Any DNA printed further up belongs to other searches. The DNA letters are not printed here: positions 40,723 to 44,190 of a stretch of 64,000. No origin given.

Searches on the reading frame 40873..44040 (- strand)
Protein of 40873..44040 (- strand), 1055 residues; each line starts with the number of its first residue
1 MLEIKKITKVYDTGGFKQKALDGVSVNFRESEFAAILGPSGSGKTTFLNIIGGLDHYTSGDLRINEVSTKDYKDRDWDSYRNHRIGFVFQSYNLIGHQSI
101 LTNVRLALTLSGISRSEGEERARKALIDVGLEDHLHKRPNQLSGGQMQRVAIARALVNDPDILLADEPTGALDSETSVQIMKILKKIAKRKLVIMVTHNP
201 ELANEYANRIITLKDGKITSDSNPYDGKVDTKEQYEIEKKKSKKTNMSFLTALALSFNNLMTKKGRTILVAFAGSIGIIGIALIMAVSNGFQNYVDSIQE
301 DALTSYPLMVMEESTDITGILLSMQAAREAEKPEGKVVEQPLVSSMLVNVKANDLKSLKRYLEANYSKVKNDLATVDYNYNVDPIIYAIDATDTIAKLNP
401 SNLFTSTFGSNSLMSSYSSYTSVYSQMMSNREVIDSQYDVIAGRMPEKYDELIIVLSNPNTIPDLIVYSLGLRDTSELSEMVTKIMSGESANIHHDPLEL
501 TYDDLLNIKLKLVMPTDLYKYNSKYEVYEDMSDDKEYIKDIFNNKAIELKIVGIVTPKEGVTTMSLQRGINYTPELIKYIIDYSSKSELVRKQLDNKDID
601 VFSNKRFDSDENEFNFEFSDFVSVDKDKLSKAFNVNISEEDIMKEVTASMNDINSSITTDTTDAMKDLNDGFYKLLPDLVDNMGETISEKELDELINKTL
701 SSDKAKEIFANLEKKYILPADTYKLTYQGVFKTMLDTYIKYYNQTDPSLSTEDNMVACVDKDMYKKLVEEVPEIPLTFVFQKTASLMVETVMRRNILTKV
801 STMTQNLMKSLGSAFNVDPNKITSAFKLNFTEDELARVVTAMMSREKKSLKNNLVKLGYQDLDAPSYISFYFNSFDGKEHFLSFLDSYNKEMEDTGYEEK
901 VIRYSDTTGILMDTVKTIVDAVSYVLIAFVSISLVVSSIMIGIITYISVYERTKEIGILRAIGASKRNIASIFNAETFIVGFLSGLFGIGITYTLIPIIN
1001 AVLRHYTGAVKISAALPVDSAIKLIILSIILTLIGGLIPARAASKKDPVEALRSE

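Call 17: search_protein_families(library=pfam, proteins=[window:40873-44040:-], max_evalue=0.001)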
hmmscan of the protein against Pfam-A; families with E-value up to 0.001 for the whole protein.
window:40873-44040:- (1055 aa): 4 families
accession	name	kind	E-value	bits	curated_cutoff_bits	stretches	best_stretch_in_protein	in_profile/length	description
PF00005.33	ABC_tran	-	5.3e-32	111.7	25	1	21-169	1-136/137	ABC transporter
PF02687.27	FtsX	-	1.1e-19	71.1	25.5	1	928-1048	2-120/120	FtsX-like permease C-terminal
PF13304.12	AAA_21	-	8.2e-07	29.8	27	0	33-54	1-22/304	AAA domain, putative AbiEii toxin, Type IV TA system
PF02463.25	SMC_N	-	5e-06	26.5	40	1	15-211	9-209/220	RecF/RecN/SMC N terminal domain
